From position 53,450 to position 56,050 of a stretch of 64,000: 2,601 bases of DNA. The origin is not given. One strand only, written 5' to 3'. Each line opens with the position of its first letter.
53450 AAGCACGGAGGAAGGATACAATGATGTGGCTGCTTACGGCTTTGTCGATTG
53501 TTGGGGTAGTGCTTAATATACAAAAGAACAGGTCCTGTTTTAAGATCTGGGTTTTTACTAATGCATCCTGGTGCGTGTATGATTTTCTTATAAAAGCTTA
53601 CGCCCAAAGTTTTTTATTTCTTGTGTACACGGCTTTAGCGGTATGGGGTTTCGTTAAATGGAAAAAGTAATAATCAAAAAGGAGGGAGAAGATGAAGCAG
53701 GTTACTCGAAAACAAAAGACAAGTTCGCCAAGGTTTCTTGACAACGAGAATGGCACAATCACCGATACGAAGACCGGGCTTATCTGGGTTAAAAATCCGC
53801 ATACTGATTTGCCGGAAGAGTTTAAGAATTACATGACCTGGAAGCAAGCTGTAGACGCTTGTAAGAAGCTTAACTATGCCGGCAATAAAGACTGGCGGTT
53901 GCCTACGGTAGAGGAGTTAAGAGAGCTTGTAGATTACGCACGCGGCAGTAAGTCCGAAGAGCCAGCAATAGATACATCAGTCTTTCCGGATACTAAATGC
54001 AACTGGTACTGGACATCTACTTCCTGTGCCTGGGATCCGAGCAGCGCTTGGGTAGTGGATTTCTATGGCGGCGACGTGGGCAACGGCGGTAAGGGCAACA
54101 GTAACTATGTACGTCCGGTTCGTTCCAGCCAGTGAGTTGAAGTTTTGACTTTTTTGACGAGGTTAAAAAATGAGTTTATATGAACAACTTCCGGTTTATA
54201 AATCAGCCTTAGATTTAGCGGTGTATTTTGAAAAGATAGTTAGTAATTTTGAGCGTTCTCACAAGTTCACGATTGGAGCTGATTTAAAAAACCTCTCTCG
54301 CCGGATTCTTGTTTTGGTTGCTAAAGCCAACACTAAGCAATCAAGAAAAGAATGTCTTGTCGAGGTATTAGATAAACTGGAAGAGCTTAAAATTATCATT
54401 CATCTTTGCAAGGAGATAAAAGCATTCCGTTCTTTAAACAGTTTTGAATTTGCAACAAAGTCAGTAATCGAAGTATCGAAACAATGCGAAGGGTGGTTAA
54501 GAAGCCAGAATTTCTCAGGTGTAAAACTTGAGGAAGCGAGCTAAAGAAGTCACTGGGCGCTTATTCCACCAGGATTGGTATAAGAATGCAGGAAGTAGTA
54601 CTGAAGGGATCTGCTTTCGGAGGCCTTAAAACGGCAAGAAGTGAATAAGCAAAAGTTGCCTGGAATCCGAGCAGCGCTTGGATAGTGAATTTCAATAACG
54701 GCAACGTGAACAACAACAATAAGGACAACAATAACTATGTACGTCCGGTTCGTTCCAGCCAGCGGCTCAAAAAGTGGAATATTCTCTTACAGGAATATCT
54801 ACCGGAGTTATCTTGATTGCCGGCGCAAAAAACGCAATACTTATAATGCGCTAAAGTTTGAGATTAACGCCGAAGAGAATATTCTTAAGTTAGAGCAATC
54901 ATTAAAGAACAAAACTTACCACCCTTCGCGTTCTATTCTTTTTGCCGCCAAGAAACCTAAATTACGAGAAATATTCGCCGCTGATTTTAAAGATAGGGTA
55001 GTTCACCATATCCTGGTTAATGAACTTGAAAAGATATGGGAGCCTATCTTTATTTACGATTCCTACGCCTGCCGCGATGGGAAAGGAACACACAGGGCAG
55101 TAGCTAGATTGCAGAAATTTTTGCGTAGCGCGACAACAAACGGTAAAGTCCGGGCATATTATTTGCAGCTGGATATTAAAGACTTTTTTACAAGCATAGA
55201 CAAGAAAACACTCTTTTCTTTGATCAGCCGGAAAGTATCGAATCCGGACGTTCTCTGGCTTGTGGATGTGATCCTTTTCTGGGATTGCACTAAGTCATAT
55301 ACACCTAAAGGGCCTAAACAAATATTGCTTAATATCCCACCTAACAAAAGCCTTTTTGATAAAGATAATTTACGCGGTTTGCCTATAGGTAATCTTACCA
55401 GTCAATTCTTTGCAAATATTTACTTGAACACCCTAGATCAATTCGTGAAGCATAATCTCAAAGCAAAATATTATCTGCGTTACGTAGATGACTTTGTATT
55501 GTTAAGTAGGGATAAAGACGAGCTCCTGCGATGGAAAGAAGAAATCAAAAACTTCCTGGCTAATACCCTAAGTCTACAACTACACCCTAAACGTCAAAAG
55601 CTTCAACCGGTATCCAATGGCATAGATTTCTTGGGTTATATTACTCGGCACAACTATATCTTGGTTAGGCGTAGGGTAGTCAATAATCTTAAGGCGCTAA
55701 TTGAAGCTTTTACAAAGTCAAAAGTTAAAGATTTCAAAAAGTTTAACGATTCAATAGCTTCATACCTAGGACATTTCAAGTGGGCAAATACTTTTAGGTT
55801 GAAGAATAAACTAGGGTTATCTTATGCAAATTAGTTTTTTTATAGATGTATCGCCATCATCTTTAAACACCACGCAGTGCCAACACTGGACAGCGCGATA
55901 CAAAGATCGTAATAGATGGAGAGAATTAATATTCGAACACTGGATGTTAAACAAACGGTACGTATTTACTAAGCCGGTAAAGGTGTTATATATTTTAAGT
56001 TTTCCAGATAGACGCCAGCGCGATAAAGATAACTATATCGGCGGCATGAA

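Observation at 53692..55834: Complete diversity-generating retroelement (target-VR / Avd / TR / RT) embedded in the prophage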

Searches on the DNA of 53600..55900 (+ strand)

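Call 17: search_dna_similar(query=window:53600-55900:+, collection=phages, mode=distant, max_rows=15)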
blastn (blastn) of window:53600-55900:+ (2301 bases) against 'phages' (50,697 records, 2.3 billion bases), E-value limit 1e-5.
Records with a match: 4; places in all: 4; records where one place covers at least 80% of the query: 0.
Best place of each record, by identity: 60-80% 4.
By first word of the organism name: Bacillus 3; Vibrio 1.
By host as written in the record: Bacillus alcalophilus CGMCC 1.3604 3; Vibrio cyclitrophicus 1F273 1.
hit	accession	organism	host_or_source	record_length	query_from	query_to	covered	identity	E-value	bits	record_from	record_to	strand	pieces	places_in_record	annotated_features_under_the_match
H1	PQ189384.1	Vibrio phage 1F273_PE002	Vibrio cyclitrophicus 1F273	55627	1783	1899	5%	74.4%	3e-11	77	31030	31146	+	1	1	hypothetical protein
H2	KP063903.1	Bacillus phage BalMu-1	Bacillus alcalophilus CGMCC 1.3604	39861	1781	1893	5%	72.6%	2e-7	65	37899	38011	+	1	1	retron-type RNA-directed DNA polymerase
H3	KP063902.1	Bacillus phage BalMu-1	Bacillus alcalophilus CGMCC 1.3604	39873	1781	1893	5%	72.6%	2e-7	65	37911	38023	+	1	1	retron-type RNA-directed DNA polymerase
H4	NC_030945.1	Bacillus phage BalMu-1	Bacillus alcalophilus CGMCC 1.3604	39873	1781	1893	5%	72.6%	2e-7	65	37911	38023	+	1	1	Reverse transcriptase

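Call 46: search_rna_families(source=window, start=53600, end=55900, threshold=evalue, max_evalue=1, show_alignments=2)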
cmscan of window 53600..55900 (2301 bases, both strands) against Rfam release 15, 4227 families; matches with E-value up to 1: 0.
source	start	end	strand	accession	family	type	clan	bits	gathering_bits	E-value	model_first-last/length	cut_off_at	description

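Call 80: build_rna_model(alignment_id=A3, structure=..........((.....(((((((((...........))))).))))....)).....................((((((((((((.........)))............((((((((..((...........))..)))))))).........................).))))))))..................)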
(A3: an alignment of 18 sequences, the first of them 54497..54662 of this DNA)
Model R1 built from alignment A3 (18 sequences, 198 columns); structure: as given.
model positions 169; base pairs 33; branch points 2; effective number of sequences 2.39; information 0.59 bits per position. Calibrated on 0.2 Mb of random sequence (short: E-values are rough).
structure used (alignment columns):
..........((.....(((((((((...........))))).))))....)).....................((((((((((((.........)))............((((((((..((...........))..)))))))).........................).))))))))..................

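Call 82: search_with_rna_model(model_id=R1, sources=[window, L001, L002, L003, L004, L005, L006, L007, L008, L009, L010, L011, L012, L013, L014, L015, L016, L017, L018, L019, L020, L021, L022, L023, L024, L025, L026, L027, L028, L029, L030, L031, L032, L033, L034, L035, L036, L037, L038, L039, L040, L041, L042, L043, L044, L045, L046, L047, L048, L049, L050, L051, L052, L053, L054, L055, L056, L057, L058, L059, L060, L061, L062, L063, L064, L065, L066, L067, L068, L069, L070, L071, L072, L073, L074, L075, L076, L077, L078, L079, L080, L081, L082, L083, L084, L085, L086, L087, L088, L089, L090, L091, L092, L093, L094, L095, L096, L097, L098, L099], max_evalue=0.01)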
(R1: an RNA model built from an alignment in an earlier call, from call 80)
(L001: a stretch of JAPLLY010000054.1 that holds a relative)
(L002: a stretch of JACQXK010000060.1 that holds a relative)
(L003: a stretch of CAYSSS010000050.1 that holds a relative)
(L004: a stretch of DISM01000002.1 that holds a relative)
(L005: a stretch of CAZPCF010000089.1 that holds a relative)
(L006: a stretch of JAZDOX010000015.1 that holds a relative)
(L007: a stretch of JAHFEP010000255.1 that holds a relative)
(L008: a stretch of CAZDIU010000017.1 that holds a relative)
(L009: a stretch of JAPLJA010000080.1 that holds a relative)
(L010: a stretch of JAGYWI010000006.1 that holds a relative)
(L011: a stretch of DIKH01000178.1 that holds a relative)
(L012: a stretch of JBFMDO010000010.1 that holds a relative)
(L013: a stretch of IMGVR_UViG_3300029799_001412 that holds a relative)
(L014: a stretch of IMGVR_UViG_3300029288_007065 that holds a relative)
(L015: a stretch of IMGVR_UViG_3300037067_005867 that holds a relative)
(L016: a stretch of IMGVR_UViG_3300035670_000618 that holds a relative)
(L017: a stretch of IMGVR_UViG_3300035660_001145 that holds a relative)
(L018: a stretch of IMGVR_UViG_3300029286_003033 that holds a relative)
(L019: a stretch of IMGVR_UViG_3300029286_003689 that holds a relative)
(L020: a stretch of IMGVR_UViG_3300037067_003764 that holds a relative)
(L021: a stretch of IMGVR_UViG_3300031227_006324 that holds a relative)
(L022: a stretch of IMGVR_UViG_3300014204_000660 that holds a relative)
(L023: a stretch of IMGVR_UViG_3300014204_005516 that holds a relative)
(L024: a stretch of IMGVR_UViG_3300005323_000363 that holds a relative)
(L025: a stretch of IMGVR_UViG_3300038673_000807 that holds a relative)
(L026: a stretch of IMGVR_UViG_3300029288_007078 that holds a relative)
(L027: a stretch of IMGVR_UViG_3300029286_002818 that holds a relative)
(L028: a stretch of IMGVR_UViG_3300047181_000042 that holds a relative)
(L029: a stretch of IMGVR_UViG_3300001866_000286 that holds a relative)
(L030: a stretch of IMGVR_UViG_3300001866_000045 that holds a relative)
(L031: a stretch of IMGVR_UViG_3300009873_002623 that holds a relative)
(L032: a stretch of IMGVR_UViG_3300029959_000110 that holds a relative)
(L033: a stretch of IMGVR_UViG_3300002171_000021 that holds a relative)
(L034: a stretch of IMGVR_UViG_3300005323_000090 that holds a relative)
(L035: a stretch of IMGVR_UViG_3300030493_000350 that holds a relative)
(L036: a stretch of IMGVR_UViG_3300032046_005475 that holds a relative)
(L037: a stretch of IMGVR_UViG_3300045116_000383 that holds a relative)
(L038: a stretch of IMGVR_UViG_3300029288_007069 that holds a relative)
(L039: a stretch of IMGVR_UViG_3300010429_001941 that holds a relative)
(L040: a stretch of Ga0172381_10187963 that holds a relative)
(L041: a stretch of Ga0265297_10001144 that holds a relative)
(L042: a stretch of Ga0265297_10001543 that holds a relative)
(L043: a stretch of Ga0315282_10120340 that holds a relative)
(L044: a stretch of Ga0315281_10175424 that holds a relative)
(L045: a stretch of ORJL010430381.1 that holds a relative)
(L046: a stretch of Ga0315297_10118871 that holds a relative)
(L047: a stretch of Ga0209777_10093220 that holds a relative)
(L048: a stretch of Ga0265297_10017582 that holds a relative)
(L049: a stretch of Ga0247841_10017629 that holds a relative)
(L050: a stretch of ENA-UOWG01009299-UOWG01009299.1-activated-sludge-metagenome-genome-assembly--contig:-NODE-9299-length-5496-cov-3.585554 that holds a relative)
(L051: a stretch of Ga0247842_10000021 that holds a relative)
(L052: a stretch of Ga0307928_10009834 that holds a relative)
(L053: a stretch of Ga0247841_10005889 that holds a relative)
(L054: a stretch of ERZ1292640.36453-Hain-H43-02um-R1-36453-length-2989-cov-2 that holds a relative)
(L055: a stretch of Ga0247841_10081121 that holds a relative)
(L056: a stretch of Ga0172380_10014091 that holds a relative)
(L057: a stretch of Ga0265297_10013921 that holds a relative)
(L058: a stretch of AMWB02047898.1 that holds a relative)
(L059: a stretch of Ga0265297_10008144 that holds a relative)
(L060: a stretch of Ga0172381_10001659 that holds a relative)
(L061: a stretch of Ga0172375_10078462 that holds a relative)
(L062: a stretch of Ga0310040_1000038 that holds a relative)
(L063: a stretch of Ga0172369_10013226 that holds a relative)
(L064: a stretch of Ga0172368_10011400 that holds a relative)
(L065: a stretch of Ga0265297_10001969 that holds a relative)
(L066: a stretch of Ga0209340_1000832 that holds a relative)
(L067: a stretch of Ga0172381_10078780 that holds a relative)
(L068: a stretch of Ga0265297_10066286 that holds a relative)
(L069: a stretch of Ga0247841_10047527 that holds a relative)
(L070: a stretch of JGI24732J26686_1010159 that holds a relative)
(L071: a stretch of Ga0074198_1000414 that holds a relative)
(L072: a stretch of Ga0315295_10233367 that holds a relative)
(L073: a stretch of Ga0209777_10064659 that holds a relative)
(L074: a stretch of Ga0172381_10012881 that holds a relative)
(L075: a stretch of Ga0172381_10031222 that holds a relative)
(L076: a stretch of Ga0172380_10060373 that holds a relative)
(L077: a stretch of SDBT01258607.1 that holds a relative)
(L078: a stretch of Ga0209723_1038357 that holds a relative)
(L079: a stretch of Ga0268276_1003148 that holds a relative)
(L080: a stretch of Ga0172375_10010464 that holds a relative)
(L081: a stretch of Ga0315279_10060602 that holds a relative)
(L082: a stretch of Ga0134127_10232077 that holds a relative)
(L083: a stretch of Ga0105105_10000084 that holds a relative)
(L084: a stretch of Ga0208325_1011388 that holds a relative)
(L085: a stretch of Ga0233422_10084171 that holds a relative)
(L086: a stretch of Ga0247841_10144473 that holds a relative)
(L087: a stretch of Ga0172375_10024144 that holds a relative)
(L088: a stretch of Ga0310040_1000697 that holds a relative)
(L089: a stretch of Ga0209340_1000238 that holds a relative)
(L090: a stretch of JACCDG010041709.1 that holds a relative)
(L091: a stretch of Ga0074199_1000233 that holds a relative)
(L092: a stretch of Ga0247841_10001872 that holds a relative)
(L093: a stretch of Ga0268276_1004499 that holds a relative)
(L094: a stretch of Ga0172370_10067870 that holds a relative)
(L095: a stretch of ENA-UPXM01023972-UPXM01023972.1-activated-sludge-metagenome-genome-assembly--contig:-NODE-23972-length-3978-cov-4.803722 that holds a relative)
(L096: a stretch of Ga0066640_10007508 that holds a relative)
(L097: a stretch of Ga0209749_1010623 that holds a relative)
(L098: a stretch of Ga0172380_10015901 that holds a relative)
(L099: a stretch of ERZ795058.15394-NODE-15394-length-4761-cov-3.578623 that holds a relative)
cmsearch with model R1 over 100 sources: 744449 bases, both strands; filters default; matches with E-value up to 0.01: 90.
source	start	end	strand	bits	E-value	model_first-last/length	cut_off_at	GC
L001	5754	5925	+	174.5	5.2e-42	1-169/169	no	0.44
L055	1406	1577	+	170.5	5.5e-41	1-169/169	no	0.45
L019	3407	3580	+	169.5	1e-40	1-169/169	no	0.46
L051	3752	3925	+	169.5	1e-40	1-169/169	no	0.46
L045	391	560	+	166.3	6.5e-40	1-169/169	no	0.45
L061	867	1040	+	163.7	3e-39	1-169/169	no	0.47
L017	5754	5923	+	161.6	1.1e-38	1-169/169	no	0.42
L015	988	1156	+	160.8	1.7e-38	1-169/169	no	0.45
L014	5752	5919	+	159.8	3e-38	1-169/169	no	0.45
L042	3752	3919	+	159.8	3e-38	1-169/169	no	0.45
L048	1060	1230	+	156.6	2e-37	1-169/169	no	0.49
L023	3991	4161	+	155.2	4.4e-37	1-169/169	no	0.45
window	54497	54661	+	154.7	6.2e-37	1-169/169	no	0.44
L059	3755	3922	+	152.8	1.8e-36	1-169/169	no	0.47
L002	5736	5907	+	151.8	3.4e-36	1-169/169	no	0.51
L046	123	291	+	151.1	5.1e-36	1-169/169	no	0.46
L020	407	578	+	149.3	1.4e-35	1-169/169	no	0.49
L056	3754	3925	+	149.3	1.4e-35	1-169/169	no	0.49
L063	1232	1389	+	148.2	2.7e-35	1-169/169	no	0.46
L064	3752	3909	+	148.2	2.7e-35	1-169/169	no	0.46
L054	416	591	+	147.8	3.6e-35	1-169/169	no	0.53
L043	540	712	+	147.7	3.7e-35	1-169/169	no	0.46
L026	5751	5909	+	147.4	4.5e-35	1-169/169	no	0.47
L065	3751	3909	+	147.4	4.5e-35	1-169/169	no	0.47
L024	2532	2705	+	147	5.7e-35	1-169/169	no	0.57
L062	3733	3906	+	147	5.7e-35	1-169/169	no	0.57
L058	2768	2925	+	145.2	1.6e-34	1-169/169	no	0.45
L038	5761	5926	+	144.2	2.9e-34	1-169/169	no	0.51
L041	3761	3926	+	144.2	2.9e-34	1-169/169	no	0.51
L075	2619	2791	+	144.1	3e-34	1-169/169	no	0.43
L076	404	576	+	144.1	3e-34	1-169/169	no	0.43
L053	3752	3924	+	143.8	3.7e-34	1-169/169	no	0.52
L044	1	172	+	143.7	4e-34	1-169/169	no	0.46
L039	5760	5930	+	143.5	4.4e-34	1-169/169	no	0.58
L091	2885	3054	+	142.9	6.2e-34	1-169/169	no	0.53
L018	5359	5532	+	142.8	6.5e-34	1-169/169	no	0.52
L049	3751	3924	+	142.8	6.5e-34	1-169/169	no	0.52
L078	114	289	+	139.3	5.1e-33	1-169/169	no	0.51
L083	3766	3935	+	138.3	9.5e-33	1-169/169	no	0.53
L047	976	1149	+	136.8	2.2e-32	1-169/169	no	0.51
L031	5736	5904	+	135.5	4.7e-32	1-169/169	no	0.55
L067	396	565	+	135.3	5.5e-32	1-169/169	no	0.59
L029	334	507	+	135.1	6.2e-32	1-169/169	no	0.51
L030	5751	5924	+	135.1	6.2e-32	1-169/169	no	0.51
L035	5751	5924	+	135.1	6.2e-32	1-169/169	no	0.51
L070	515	688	+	135.1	6.2e-32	1-169/169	no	0.51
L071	3751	3924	+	135.1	6.2e-32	1-169/169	no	0.51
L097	2380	2553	+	135.1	6.2e-32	1-169/169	no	0.51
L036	5300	5470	+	134.5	8.6e-32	1-169/169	no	0.5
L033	548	720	+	133.8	1.3e-31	1-169/169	no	0.51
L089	3738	3910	+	133.8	1.3e-31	1-169/169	no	0.51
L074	3734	3904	+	133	2.1e-31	1-169/169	no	0.56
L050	3730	3904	+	132.9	2.3e-31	1-169/169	no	0.41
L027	1363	1530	+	132.1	3.7e-31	1-169/169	no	0.51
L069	1363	1530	+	132.1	3.7e-31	1-169/169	no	0.51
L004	5744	5924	+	131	6.8e-31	1-169/169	no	0.54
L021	3782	3954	+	130.1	1.2e-30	1-169/169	no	0.49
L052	3753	3925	+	130.1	1.2e-30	1-169/169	no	0.49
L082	328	492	+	129.3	1.9e-30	1-169/169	no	0.51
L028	334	508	+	123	7.7e-29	1-169/169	no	0.49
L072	278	448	+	122.1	1.3e-28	1-169/169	no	0.55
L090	3744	3919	+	119.1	7.6e-28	1-169/169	no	0.44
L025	132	299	+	114.4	1.2e-26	1-169/169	no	0.53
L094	1152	1327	+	113.7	1.8e-26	1-169/169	no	0.45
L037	5726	5885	+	111.9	5.1e-26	1-169/169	no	0.46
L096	457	622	+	109.7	1.9e-25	1-169/169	no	0.62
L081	858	1031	+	109.2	2.5e-25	1-169/169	no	0.52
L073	469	627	+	102.9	1e-23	1-169/169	no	0.39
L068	746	917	+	102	1.8e-23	1-169/169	no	0.45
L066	1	113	+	98.9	1.1e-22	59-169/169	5'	0.58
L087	1834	2017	+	98.7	1.2e-22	1-169/169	no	0.51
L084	475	654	+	94.4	1.6e-21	1-169/169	no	0.42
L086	9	166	+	87.7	7.8e-20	1-169/169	no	0.47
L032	1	109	+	83.8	7.7e-19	62-169/169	5'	0.54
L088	1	109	+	83.8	7.7e-19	62-169/169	5'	0.54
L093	1030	1190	+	79.5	9.7e-18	1-169/169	no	0.42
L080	3588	3806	+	79.1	1.2e-17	1-169/169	no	0.45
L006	5674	5890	+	75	1.4e-16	1-169/169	no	0.47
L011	4927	5097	+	70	2.7e-15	1-169/169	no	0.54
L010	5676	5854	+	69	4.8e-15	1-169/169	no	0.44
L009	5725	5890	+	66.8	1.7e-14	1-169/169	no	0.55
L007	507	641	+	66.6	1.9e-14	1-169/169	no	0.5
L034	1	90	+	66.3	2.3e-14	83-169/169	5'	0.58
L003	56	323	+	60.9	5.6e-13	1-169/169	no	0.49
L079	3611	3878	+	60.9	5.6e-13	1-169/169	no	0.49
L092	3391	3521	+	34.4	3.3e-06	1-169/169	no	0.56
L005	697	851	+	30.4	3.5e-05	1-169/169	no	0.54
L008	5732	5926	+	28.3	0.00012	1-169/169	no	0.52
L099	1876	2011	+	26.3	0.00038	1-169/169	no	0.57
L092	3666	3731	+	22.1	0.0047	75-134/169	no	0.59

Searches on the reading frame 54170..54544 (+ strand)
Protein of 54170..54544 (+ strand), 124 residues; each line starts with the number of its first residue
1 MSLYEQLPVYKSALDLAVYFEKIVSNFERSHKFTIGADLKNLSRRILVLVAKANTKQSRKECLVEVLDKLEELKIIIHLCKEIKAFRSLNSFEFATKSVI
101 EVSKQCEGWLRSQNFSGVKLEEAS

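Call 5: search_protein_families(library=pfam, proteins=[window:54170-54544:+], max_evalue=0.01)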
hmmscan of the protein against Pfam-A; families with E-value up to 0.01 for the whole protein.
window:54170-54544:+ (124 aa): 4 families
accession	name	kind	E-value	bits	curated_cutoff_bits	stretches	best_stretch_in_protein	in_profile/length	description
PF22296.2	bAvd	-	3.8e-12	47.1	40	1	15-112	9-106/107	bAvd-like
PF05635.17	23S_rRNA_IVP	-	6.3e-05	23.6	33.8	1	5-104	1-102/106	23S rRNA-intervening sequence protein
PF02024.20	Leptin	-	0.0043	17.3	25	1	16-89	57-128/145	Leptin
PF10475.15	Vps54_N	-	0.01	15.7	27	0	40-109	95-160/291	Vacuolar-sorting protein 54, of GARP complex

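Call 6: search_protein_families(library=ncbifam, proteins=[window:54170-54544:+], max_evalue=0.01)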
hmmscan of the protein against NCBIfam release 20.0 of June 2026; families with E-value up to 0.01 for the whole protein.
window:54170-54544:+ (124 aa): 1 family
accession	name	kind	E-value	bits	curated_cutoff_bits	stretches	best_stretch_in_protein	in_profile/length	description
NF033474.1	DivGenRetAVD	equivalog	3.5e-11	43.3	80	1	7-111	1-104/104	diversity-generating retroelement protein Avd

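Call 8: search_solved_structures(query=window:54170-54544:+, max_evalue=1, show_alignments=1)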
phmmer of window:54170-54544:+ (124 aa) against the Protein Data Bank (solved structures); distinct sequences matched with E-value up to 1: 4.
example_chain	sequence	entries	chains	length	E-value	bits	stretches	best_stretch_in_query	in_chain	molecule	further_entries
7ped_B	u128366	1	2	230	0.1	15.9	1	54-94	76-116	DEP domain-containing mTOR-interacting protein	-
7dkl_A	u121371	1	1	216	0.12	15.7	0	55-94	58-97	DEP domain-containing mTOR-interacting protein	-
7owg_O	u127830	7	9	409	0.4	14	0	56-94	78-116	DEP domain-containing mTOR-interacting protein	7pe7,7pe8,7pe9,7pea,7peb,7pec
2bla_A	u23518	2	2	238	0.97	12.7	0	29-86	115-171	DIHYDROFOLATE REDUCTASE-THYMIDYLATE SYNTHASE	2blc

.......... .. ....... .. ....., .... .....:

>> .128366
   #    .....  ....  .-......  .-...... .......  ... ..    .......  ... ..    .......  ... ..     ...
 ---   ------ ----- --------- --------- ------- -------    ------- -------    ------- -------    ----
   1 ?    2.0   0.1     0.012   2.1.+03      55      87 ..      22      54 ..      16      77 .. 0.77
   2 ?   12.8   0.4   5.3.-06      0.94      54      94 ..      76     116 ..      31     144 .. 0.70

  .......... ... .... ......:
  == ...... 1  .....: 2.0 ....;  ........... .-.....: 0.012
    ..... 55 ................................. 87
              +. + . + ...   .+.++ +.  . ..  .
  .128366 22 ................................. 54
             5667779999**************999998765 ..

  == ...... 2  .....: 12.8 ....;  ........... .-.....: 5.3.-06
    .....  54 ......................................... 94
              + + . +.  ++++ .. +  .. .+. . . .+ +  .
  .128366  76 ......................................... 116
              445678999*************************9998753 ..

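Call 16: find_encoding_contigs(protein=window:54170-54544:+, flank=10000, max_places=10)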
Protein window:54170-54544:+ (124 aa): no gene with exactly this product is on record in the collection.

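Call 35: search_protein_families(library=phrogs, proteins=[window:54170-54544:+], max_evalue=0.0001)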
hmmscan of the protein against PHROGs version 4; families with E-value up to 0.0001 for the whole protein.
window:54170-54544:+ (124 aa): 1 family
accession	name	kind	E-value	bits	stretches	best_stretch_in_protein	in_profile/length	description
phrog_3206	-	DNA, RNA and nucleotide metabolism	7.7e-18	65.5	1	1-120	10-131/154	Avd protein of DGR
